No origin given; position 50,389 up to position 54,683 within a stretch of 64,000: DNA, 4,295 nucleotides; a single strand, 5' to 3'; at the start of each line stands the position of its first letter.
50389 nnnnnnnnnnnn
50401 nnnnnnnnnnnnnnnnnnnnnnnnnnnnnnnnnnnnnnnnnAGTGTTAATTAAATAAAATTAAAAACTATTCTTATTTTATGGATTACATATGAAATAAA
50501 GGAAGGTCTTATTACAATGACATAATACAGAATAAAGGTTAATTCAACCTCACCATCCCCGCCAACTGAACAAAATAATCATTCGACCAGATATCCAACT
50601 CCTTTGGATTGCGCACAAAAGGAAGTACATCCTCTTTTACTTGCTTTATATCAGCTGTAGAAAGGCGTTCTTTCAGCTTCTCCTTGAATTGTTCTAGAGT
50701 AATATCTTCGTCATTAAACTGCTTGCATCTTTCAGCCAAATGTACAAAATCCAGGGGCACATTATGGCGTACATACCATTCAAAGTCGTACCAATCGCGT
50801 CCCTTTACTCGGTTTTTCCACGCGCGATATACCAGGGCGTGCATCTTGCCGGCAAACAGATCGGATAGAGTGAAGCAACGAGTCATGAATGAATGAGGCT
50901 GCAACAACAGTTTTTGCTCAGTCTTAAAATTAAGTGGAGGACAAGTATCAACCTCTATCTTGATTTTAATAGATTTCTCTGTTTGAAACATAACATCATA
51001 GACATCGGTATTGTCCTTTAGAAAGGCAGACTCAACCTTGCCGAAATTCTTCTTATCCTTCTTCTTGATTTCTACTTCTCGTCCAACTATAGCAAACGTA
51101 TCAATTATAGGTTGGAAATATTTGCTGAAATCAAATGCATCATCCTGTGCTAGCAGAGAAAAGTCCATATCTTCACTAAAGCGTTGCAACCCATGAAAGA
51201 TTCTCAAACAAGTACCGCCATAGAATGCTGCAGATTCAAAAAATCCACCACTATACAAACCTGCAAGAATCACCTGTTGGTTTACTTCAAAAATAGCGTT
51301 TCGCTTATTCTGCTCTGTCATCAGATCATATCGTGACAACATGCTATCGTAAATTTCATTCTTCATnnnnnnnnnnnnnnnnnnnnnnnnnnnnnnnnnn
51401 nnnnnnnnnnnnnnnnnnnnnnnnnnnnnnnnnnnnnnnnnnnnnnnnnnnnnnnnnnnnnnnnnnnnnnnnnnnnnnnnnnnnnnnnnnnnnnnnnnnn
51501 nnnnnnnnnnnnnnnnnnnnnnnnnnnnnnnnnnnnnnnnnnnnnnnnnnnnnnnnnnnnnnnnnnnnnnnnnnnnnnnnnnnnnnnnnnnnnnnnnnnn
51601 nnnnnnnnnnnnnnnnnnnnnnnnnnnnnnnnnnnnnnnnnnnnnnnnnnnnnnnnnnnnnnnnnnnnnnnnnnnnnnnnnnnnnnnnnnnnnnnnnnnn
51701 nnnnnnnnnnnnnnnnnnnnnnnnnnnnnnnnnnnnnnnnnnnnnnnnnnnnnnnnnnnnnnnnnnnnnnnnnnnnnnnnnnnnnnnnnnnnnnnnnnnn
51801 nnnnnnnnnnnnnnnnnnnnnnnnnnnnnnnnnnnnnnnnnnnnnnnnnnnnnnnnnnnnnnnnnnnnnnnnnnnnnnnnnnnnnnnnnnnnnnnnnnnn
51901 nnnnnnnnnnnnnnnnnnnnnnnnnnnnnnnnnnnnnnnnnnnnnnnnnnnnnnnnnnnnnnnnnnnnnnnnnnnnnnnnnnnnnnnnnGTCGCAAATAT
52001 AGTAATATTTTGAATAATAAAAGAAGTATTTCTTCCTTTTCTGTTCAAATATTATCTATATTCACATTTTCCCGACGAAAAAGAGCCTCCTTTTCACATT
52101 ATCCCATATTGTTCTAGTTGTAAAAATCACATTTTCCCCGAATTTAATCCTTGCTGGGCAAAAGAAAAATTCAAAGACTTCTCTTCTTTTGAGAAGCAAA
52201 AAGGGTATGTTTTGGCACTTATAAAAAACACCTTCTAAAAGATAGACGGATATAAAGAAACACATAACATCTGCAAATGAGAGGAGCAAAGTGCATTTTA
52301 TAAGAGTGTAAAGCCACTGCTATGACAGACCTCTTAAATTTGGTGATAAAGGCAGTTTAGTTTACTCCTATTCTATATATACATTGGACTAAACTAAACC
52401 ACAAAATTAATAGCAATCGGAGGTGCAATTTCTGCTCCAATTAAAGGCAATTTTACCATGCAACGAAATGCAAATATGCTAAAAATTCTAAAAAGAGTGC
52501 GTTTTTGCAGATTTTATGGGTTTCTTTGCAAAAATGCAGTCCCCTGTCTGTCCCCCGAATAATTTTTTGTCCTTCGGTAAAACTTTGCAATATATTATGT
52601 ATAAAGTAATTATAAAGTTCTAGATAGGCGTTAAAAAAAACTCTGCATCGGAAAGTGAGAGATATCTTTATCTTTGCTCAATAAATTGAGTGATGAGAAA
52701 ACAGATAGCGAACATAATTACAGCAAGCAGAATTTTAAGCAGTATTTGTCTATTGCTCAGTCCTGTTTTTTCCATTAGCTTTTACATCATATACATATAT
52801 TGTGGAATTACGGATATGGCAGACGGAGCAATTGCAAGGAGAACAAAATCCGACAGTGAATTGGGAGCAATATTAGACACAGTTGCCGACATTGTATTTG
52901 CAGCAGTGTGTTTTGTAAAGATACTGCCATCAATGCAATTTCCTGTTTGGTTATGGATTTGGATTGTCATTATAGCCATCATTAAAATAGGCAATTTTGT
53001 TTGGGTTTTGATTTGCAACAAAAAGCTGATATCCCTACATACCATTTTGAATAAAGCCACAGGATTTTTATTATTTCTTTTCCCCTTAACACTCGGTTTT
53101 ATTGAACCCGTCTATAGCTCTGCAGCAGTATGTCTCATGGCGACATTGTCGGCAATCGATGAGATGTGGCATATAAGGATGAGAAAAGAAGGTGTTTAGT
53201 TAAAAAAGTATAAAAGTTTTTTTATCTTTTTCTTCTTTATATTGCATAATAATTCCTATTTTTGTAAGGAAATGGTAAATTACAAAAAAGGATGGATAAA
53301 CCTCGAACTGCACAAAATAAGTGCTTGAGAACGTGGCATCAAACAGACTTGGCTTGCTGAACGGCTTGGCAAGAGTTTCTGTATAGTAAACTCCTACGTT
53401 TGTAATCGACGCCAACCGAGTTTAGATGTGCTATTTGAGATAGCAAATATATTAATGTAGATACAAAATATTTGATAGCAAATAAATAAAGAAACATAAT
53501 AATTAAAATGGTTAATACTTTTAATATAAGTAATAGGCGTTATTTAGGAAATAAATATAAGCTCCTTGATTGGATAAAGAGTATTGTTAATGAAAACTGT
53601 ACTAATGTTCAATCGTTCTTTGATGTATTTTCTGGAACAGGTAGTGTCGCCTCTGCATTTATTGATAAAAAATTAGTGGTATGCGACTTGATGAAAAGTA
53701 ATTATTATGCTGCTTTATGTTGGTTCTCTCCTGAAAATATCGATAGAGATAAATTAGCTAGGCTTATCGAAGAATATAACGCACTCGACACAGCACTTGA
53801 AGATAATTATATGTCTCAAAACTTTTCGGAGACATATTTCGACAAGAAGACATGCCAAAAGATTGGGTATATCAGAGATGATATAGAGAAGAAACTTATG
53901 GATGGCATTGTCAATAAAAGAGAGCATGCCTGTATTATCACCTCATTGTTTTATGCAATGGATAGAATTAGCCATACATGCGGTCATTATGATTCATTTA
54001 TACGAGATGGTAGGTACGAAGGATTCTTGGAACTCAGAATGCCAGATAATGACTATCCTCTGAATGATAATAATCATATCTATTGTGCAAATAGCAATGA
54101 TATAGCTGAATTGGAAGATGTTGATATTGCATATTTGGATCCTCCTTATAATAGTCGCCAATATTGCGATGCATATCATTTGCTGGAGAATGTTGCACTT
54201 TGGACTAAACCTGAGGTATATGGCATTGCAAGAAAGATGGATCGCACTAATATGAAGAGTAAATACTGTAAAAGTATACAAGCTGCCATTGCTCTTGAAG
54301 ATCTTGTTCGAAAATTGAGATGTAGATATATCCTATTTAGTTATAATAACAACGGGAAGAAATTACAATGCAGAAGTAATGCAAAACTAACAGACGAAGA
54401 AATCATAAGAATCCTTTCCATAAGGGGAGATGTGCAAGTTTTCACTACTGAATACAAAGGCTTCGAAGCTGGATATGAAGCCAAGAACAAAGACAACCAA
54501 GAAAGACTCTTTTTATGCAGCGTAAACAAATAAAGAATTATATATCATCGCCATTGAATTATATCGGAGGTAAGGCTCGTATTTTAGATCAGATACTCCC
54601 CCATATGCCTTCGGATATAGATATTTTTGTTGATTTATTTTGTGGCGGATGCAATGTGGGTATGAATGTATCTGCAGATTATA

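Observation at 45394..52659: An 18-bp copy of the mnmE stop region brackets a 7.2-kb accessory block (SGI1-style insertion signature, but no integrase)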

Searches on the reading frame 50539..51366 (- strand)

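Call 7: search_protein_families(library=pfam, proteins=[window:50539-51366:-], max_evalue=0.01)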
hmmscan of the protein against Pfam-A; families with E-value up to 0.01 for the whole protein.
window:50539-51366:- (275 aa): 1 family
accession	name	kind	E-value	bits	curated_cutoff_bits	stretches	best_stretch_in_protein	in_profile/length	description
PF08843.17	AbiEii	-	7.3e-35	121.5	22.5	1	33-253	2-229/238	Nucleotidyl transferase AbiEii toxin, Type IV TA system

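Call 78: search_protein_families(library=padloc, proteins=[window:50539-51366:-], max_evalue=0.001)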
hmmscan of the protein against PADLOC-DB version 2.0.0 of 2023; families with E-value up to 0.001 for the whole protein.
window:50539-51366:- (275 aa): 21 families
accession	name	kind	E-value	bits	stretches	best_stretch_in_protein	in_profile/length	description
PDLC02293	AbiEii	-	3e-115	382.4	1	6-273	2-268/270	AbiEii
PDLC02313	AbiEii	-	2.3e-26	90.9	1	19-256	17-240/254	AbiEii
PDLC02296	AbiEii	-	1.9e-19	67.9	1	27-241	27-235/282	AbiEii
PDLC02304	AbiEii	-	2.8e-18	64.8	1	32-237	29-225/260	AbiEii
PDLC02323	AbiEii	-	7.1e-15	53.3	1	30-234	25-218/248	AbiEii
PDLC02330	AbiEii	-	1.1e-14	52.8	1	24-216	8-174/219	AbiEii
PDLC02294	AbiEii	-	5.5e-12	44.1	1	38-256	36-242/260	AbiEii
PDLC02318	AbiEii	-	8.8e-11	39.7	1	19-244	15-231/280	AbiEii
PDLC02324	AbiEii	-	1.9e-09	35.7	1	46-214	27-170/231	AbiEii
PDLC02307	AbiEii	-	3.2e-09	34.9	1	50-234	27-177/219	AbiEii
PDLC02306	AbiEii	-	5e-07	27.6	1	42-202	37-208/280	AbiEii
PDLC02305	AbiEii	-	6.5e-07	26.9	1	44-258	43-244/306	AbiEii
PDLC02328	AbiEii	-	1.1e-06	26.7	1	49-201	18-144/203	AbiEii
PDLC02317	AbiEii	-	1.2e-06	25.8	1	33-75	30-74/396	AbiEii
PDLC02319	AbiEii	-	4.3e-06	24.6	1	45-215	17-178/241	AbiEii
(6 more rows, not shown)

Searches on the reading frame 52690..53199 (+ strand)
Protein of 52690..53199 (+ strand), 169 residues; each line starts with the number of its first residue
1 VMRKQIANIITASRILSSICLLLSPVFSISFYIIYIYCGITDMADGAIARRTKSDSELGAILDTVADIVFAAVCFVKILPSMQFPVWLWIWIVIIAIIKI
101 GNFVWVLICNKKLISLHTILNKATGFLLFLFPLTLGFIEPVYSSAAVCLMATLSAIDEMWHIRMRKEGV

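Call 7: search_protein_families(library=pfam, proteins=[window:52690-53199:+], max_evalue=0.01)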
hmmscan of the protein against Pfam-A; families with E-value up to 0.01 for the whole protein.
window:52690-53199:+ (169 aa): 1 family
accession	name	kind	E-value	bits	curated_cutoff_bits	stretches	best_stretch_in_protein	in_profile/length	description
PF01066.26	CDP-OH_P_transf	-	5.3e-15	56.6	22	1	5-143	2-138/152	CDP-alcohol phosphatidyltransferase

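Call 45: find_homologous_proteins(query=window:52690-53199:+, max_evalue=0.00001)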
Query window:52690-53199:+ (169 aa): 1952 proteins with E <= 0.00001 among 2010 candidates; the best 120 are listed.
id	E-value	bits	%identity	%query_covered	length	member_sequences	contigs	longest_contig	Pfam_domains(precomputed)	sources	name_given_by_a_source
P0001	1.5e-94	333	93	99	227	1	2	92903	PF01066.27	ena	-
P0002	3.7e-93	328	93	99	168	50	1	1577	PF01066.27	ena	-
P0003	5.2e-93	328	91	99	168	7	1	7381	PF01066.27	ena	-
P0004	8.9e-93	327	93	99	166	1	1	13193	PF01066.27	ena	-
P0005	1.9e-92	326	91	98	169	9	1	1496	PF01066.27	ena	-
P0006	5.4e-92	325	91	99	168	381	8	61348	PF01066.27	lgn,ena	-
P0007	1.0e-89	317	89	99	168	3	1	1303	PF01066.27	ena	-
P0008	1.1e-89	317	88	99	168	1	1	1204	PF01066.27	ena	-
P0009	2.4e-88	313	88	99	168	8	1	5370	PF01066.27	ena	-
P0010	4.4e-87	309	87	98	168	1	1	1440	PF01066.27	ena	-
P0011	6.8e-82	292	84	99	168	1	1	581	PF01066.27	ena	-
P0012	7.9e-78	278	80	98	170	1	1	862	PF01066.27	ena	-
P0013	2.8e-77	277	77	98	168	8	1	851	PF01066.27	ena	-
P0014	3.4e-77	276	77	98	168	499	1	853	PF01066.27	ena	-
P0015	7.7e-77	275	76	98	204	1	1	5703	PF01066.27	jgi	-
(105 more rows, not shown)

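Call 46: find_encoding_contigs(protein=P0001, flank=10000, max_places=4)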
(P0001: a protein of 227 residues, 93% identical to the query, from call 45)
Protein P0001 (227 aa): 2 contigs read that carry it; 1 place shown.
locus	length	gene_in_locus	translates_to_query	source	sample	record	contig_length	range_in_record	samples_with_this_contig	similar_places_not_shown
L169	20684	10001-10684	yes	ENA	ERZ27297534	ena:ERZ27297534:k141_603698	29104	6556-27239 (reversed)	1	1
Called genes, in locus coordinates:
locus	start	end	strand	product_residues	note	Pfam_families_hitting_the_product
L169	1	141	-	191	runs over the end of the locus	PF18186:SLATT_4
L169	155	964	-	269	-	PF18144:SMODS, PF01909:NTP_transf_2 (weak)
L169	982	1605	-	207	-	PF18169:SLATT_6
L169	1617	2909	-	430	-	PF18144:SMODS, PF18134:AGS_C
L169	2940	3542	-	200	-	PF13707:RloB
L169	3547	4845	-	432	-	PF13175:AAA_15, PF02463:SMC_N (weak), PF13304:AAA_21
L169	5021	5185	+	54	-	-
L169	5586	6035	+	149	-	-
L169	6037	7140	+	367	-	PF20215:DUF6575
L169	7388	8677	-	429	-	PF00069:Pkinase, PF07714:PK_Tyr_Ser-Thr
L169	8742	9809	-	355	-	PF02661:Fic, PF12802:MarR_2 (weak)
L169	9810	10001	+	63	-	-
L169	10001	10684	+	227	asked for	PF01066:CDP-OH_P_transf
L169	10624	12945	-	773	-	PF09823:DUF2357, PF04411:PDDEXK_7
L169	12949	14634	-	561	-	-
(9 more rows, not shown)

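Call 47: find_encoding_contigs(protein=P0006, flank=10000, max_places=8)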
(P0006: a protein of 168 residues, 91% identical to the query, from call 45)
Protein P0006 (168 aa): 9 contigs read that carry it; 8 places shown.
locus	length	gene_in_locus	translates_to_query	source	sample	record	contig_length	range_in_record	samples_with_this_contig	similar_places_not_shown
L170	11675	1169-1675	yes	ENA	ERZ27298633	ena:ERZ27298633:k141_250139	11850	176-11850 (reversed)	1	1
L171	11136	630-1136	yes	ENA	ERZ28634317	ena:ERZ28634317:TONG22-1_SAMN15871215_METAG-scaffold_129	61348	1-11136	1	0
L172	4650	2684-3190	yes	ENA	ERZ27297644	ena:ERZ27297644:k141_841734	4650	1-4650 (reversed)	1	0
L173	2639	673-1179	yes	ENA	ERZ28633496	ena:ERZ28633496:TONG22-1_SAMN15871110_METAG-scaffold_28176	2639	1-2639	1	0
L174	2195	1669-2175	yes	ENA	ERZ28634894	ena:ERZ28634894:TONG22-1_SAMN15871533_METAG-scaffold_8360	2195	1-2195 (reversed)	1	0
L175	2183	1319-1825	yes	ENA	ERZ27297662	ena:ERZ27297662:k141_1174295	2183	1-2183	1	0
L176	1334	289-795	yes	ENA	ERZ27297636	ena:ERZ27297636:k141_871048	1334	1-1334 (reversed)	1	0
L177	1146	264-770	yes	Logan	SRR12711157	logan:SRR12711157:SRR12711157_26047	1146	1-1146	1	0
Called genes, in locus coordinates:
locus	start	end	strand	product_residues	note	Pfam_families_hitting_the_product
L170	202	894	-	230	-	PF13173:AAA_14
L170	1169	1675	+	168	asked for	PF01066:CDP-OH_P_transf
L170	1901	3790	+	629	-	PF03235:GmrSD_N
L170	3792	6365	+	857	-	PF03235:GmrSD_N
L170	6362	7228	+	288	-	-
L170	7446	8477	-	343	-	PF08240:ADH_N, PF00107:ADH_zinc_N (weak), PF13602:ADH_zinc_N_2 (weak)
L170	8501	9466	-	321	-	PF22558:REase-ARP, PF20796:PDDEXK_13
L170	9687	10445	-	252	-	PF16255:Lipase_GDSL_lke, PF13472:Lipase_GDSL_2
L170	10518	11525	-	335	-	PF01863:YgjP-like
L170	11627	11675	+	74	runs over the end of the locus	?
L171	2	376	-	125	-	?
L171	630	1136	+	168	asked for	PF01066:CDP-OH_P_transf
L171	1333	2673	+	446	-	PF00145:DNA_methylase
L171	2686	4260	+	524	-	PF13589:HATPase_c_3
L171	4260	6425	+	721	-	PF10593:Z1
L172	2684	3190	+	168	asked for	PF01066:CDP-OH_P_transf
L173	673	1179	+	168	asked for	PF01066:CDP-OH_P_transf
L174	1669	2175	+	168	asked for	PF01066:CDP-OH_P_transf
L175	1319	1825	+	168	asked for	PF01066:CDP-OH_P_transf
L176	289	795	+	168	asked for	PF01066:CDP-OH_P_transf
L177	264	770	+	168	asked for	PF01066:CDP-OH_P_transf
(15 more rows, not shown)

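Call 78: search_protein_families(library=padloc, proteins=[window:52690-53199:+], max_evalue=0.001)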
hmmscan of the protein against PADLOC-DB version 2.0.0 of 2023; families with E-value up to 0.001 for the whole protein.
window:52690-53199:+ (169 aa): 0 families

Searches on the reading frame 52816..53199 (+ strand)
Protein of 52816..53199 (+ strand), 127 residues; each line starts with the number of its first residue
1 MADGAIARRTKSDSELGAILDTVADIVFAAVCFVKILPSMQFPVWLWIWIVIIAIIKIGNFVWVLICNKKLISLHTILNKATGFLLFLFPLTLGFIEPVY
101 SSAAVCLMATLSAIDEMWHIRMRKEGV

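Call 24: find_encoding_contigs(protein=window:52816-53199:+, flank=10000, max_places=10)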
Protein window:52816-53199:+ (127 aa): 3 contigs read that carry it; 3 places shown.
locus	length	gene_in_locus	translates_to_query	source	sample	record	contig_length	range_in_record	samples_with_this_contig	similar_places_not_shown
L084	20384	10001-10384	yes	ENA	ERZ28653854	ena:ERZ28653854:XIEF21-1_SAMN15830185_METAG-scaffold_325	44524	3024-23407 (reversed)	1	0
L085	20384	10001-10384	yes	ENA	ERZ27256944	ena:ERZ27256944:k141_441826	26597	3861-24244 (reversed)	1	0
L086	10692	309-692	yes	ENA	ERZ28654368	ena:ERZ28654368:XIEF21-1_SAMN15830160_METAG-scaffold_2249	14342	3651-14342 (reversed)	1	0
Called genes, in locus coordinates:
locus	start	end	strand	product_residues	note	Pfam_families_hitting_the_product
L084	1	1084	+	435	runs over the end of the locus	PF14289:DUF4369, PF13098:Thioredoxin_2 (faint), PF00578:AhpC-TSA (weak), PF08534:Redoxin (faint), PF13728:TraF (weak)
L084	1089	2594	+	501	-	PF10396:TrmE_N, PF03193:RsgA_GTPase (faint), PF12631:MnmE_helical, PF00005:ABC_tran (weak), PF00350:Dynamin_N (weak), PF01926:MMR_HSR1, PF02421:FeoB_N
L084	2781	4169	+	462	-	PF01637:ATPase_2, PF13401:AAA_22 (weak), PF03008:DUF234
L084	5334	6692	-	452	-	-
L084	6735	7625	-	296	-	PF14253:AbiH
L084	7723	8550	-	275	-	PF08843:AbiEii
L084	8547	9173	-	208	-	-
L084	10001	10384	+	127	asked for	PF01066:CDP-OH_P_transf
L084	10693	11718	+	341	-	PF02086:MethyltransfD12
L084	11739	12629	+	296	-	PF02086:MethyltransfD12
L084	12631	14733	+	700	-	PF09491:RE_AlwI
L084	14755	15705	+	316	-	PF08878:HamA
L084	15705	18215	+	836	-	PF04851:ResIII, PF00270:DEAD, PF00271:Helicase_C (weak)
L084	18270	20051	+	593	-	-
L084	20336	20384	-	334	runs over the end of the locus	PF01863:YgjP-like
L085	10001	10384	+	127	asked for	PF01066:CDP-OH_P_transf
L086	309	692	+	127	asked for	PF01066:CDP-OH_P_transf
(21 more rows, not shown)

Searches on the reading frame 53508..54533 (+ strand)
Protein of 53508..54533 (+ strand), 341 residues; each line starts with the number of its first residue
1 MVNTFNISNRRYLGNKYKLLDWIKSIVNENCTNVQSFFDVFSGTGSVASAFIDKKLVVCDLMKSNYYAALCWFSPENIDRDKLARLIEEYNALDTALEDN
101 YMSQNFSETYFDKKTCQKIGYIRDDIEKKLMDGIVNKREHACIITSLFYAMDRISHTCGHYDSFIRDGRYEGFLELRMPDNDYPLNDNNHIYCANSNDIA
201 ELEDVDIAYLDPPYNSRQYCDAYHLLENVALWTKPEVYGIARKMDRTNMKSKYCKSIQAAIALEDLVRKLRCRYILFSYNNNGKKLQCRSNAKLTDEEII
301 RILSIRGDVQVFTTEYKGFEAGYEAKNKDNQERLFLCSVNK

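Call 7: search_protein_families(library=pfam, proteins=[window:53508-54533:+], max_evalue=0.01)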
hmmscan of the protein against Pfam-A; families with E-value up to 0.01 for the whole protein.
window:53508-54533:+ (341 aa): 2 families
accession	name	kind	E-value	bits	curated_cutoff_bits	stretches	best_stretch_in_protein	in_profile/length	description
PF02086.21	MethyltransfD12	-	1.2e-25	91.2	22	1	12-269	1-237/253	D12 class N6 adenine-specific DNA methyltransferase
PF03602.21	Cons_hypoth95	-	0.0016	18.6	24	0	202-233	111-143/182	Conserved hypothetical protein 95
